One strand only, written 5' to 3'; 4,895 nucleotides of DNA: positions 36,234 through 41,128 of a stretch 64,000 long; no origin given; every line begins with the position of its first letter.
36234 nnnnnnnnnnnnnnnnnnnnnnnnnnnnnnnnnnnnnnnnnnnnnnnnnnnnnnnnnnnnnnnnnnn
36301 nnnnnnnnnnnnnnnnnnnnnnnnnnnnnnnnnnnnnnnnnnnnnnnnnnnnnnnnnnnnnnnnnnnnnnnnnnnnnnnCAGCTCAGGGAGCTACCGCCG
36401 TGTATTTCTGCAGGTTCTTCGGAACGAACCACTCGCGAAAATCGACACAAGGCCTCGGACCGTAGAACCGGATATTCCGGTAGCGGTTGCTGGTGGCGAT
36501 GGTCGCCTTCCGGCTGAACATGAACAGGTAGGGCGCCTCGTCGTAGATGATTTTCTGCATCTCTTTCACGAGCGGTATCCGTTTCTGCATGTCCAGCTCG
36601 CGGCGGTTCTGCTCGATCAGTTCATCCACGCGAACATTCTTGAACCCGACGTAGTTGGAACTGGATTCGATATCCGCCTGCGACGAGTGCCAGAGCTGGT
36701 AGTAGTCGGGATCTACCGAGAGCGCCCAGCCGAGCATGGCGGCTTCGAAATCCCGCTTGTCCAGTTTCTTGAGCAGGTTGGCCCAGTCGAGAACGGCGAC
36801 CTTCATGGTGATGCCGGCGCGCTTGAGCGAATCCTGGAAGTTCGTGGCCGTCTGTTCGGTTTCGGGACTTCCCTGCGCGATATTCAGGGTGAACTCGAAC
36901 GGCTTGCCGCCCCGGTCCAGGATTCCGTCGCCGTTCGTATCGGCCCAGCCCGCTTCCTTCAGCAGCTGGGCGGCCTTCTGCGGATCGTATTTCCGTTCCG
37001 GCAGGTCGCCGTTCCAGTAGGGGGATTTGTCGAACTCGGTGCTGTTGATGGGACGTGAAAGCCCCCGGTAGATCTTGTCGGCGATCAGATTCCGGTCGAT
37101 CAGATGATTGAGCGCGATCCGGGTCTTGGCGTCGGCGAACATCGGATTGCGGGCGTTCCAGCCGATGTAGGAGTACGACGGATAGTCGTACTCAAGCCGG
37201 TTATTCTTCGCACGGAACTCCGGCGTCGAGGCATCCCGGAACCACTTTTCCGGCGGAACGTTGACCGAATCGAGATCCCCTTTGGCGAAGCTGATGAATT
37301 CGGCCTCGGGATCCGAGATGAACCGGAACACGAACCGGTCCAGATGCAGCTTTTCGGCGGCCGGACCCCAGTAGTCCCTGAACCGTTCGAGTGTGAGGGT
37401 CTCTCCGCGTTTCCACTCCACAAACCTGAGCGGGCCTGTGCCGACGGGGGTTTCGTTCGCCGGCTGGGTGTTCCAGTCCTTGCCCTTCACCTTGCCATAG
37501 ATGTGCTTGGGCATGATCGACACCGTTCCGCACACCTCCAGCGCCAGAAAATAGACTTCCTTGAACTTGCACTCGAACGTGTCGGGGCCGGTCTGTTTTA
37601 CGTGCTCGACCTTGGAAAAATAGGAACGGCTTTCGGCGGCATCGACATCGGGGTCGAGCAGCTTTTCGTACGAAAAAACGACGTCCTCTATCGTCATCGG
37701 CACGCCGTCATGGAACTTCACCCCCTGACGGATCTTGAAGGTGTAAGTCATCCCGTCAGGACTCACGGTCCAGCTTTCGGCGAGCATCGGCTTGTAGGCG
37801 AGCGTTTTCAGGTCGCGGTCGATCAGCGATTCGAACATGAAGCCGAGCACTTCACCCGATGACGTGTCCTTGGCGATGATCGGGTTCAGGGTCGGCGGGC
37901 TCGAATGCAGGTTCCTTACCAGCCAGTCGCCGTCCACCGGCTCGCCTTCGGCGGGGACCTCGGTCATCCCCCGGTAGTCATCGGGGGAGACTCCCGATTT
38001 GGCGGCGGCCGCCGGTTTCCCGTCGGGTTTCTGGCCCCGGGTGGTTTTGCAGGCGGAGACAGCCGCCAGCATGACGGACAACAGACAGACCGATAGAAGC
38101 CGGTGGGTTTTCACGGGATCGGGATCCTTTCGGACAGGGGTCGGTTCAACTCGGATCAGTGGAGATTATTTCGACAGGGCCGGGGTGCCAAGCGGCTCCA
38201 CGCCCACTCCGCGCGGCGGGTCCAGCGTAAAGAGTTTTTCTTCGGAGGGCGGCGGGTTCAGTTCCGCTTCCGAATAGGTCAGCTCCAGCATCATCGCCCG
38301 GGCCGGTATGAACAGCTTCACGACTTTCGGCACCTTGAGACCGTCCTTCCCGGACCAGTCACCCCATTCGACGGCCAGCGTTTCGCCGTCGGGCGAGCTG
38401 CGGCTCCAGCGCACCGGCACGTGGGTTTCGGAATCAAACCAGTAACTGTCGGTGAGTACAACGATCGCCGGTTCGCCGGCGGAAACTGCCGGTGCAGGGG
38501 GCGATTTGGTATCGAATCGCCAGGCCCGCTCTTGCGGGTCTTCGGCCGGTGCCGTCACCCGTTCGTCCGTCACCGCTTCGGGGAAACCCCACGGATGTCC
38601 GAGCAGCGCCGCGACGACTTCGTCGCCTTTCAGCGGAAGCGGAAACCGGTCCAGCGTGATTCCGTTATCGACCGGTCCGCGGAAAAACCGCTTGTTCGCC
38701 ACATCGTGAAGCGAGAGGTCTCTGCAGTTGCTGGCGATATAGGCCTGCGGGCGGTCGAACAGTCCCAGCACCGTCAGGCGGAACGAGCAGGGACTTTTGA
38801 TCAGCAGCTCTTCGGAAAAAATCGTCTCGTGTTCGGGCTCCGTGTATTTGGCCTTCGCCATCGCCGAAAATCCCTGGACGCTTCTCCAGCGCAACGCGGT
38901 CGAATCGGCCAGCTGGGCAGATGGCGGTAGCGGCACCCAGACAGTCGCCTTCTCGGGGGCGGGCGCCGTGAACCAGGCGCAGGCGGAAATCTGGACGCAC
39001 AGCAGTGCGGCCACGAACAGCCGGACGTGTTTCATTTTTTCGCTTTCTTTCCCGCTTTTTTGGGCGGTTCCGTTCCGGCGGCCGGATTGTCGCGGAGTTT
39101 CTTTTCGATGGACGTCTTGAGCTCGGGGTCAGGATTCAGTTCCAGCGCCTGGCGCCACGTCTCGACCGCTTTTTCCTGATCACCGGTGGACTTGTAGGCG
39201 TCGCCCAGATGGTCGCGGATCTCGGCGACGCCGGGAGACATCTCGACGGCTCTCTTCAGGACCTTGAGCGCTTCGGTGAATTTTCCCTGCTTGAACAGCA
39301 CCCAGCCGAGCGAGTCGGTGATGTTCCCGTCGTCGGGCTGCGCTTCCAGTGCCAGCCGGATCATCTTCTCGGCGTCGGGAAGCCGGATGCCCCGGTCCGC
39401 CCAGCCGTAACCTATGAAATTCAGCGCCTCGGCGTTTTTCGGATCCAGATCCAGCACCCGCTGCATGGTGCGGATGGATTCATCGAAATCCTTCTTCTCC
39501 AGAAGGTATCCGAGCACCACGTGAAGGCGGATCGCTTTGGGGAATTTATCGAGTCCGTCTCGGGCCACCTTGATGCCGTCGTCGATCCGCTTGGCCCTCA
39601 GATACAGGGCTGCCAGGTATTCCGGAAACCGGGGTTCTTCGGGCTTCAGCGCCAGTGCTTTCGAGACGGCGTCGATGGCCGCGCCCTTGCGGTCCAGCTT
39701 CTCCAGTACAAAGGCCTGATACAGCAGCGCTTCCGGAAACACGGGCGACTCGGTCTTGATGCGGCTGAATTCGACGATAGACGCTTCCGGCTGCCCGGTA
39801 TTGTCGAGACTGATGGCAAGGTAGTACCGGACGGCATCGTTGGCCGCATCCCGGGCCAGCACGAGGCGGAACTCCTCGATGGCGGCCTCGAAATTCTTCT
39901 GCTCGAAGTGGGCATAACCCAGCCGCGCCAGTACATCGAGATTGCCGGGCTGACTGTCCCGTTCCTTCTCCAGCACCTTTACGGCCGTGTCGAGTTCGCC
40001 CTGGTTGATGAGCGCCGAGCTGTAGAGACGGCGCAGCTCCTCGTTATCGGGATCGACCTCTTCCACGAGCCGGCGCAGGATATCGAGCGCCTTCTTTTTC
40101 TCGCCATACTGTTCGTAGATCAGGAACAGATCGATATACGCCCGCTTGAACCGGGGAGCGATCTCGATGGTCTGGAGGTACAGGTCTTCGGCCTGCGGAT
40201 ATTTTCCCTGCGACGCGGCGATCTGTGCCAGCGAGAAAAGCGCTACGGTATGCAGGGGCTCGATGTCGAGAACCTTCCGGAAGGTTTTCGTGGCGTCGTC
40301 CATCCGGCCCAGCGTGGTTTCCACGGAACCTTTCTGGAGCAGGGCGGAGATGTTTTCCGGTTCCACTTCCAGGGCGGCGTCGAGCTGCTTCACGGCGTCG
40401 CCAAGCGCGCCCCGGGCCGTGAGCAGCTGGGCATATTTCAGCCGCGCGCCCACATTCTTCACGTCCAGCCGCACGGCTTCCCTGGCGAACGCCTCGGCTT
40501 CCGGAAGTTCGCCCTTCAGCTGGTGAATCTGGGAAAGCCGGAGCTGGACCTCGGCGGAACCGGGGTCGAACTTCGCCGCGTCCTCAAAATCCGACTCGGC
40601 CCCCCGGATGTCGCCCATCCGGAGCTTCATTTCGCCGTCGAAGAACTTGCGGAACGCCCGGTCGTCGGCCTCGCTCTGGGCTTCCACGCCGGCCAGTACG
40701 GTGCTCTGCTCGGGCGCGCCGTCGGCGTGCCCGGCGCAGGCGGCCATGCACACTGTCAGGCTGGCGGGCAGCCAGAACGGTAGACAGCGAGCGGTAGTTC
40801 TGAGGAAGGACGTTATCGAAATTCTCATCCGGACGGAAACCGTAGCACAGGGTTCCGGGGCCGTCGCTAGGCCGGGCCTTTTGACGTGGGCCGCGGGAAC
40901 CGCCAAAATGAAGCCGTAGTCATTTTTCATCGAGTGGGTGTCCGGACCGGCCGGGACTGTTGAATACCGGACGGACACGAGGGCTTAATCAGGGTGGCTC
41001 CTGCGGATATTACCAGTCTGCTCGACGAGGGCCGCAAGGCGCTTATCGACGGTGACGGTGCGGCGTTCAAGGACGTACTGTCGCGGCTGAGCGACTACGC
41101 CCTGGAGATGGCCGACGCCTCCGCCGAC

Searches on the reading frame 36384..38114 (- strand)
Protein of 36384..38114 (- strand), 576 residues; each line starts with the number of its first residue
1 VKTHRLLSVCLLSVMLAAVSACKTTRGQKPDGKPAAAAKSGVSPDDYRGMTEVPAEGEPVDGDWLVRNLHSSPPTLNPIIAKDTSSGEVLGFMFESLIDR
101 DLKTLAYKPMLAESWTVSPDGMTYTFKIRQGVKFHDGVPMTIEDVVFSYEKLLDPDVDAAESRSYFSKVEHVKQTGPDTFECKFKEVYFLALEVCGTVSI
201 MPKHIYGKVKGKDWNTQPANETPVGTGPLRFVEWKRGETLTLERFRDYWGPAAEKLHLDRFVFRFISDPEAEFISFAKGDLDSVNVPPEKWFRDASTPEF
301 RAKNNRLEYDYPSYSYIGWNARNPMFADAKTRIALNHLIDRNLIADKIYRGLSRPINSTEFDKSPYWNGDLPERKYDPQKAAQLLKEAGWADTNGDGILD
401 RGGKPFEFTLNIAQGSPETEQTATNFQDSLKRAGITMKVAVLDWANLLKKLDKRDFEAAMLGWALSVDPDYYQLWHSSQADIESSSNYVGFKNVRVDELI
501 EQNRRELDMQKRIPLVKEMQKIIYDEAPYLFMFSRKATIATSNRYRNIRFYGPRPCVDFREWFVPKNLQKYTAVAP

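Call 66: search_protein_families(library=pfam, proteins=[window:36384-38114:-], max_evalue=0.0001)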
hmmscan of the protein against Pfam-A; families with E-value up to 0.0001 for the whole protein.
window:36384-38114:- (576 aa): 1 family
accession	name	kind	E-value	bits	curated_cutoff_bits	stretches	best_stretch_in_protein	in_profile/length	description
PF00496.27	SBP_bac_5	-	1.7e-91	307.5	32.4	1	107-478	2-361/368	Bacterial extracellular solute-binding proteins, family 5 Middle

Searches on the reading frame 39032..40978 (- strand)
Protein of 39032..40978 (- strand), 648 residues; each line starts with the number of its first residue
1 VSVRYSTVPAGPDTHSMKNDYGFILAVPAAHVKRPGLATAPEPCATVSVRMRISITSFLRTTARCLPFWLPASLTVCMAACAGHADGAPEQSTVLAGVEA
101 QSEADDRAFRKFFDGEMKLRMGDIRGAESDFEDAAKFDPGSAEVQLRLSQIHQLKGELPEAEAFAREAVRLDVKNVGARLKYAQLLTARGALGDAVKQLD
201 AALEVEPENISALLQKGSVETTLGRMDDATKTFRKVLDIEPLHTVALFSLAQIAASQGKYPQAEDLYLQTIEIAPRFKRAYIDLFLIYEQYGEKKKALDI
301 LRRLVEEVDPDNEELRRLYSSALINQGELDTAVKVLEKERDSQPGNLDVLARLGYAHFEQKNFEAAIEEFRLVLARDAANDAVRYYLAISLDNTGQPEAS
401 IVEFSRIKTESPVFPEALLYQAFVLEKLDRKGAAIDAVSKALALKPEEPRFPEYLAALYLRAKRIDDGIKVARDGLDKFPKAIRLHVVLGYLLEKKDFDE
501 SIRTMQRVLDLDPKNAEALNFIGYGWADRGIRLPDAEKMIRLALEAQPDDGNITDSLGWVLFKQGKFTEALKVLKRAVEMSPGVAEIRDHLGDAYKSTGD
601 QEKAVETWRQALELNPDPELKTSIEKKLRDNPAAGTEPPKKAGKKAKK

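Call 66: search_protein_families(library=pfam, proteins=[window:39032-40978:-], max_evalue=0.0001)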
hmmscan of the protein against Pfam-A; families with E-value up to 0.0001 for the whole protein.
window:39032-40978:- (648 aa): 31 families (the best 25 are shown)
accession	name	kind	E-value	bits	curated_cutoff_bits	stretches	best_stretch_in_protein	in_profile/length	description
PF14559.12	TPR_19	-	6.5e-47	158.2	25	4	561-621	1-62/68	Tetratricopeptide repeat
PF07719.23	TPR_2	-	2.7e-45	149.2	27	1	586-617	2-33/34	Tetratricopeptide repeat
PF13428.12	TPR_14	-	6.2e-45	147.4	23.5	0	177-217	2-42/44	Tetratricopeptide repeat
PF13432.12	TPR_16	-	8.5e-42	141.6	32.7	3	322-380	6-64/65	Tetratricopeptide repeat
PF00515.34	TPR_1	-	2.8e-38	128.6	27.8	0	591-617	7-33/34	Tetratricopeptide repeat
PF13181.12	TPR_8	-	5.5e-37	123.2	25.7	1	586-617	2-33/34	Tetratricopeptide repeat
PF13431.12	TPR_17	-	4.8e-34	114.2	24.4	0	233-264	2-33/34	Tetratricopeptide repeat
PF13414.12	TPR_11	-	1.1e-30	105.5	26.8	2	560-599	3-42/42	TPR repeat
PF23914.1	TPR_CcmH_CycH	-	1.5e-26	93.5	42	2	307-381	78-155/158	Cytochrome c-type biogenesis protein H TPR domain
PF13424.12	TPR_12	-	6.9e-26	90.7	30.1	2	211-275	4-76/77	Tetratricopeptide repeat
PF13174.12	TPR_6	-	2.1e-21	75.5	26.3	0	590-617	5-32/33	Tetratricopeptide repeat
PF13176.12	TPR_7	-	1.2e-18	66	27.9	0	246-276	1-31/36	Tetratricopeptide repeat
PF13374.12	TPR_10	-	2.5e-18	65.9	27.5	0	555-580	6-31/42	Tetratricopeptide repeat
PF12895.13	ANAPC3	-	3.3e-18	66.2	27.2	0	534-579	6-53/82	Anaphase-promoting complex, cyclosome, subunit 3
PF24575.1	TPR_Slam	-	2.3e-12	47.7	35.2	0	311-399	11-99/104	Surface lipoprotein assembly modifier, N-terminal TPR repeats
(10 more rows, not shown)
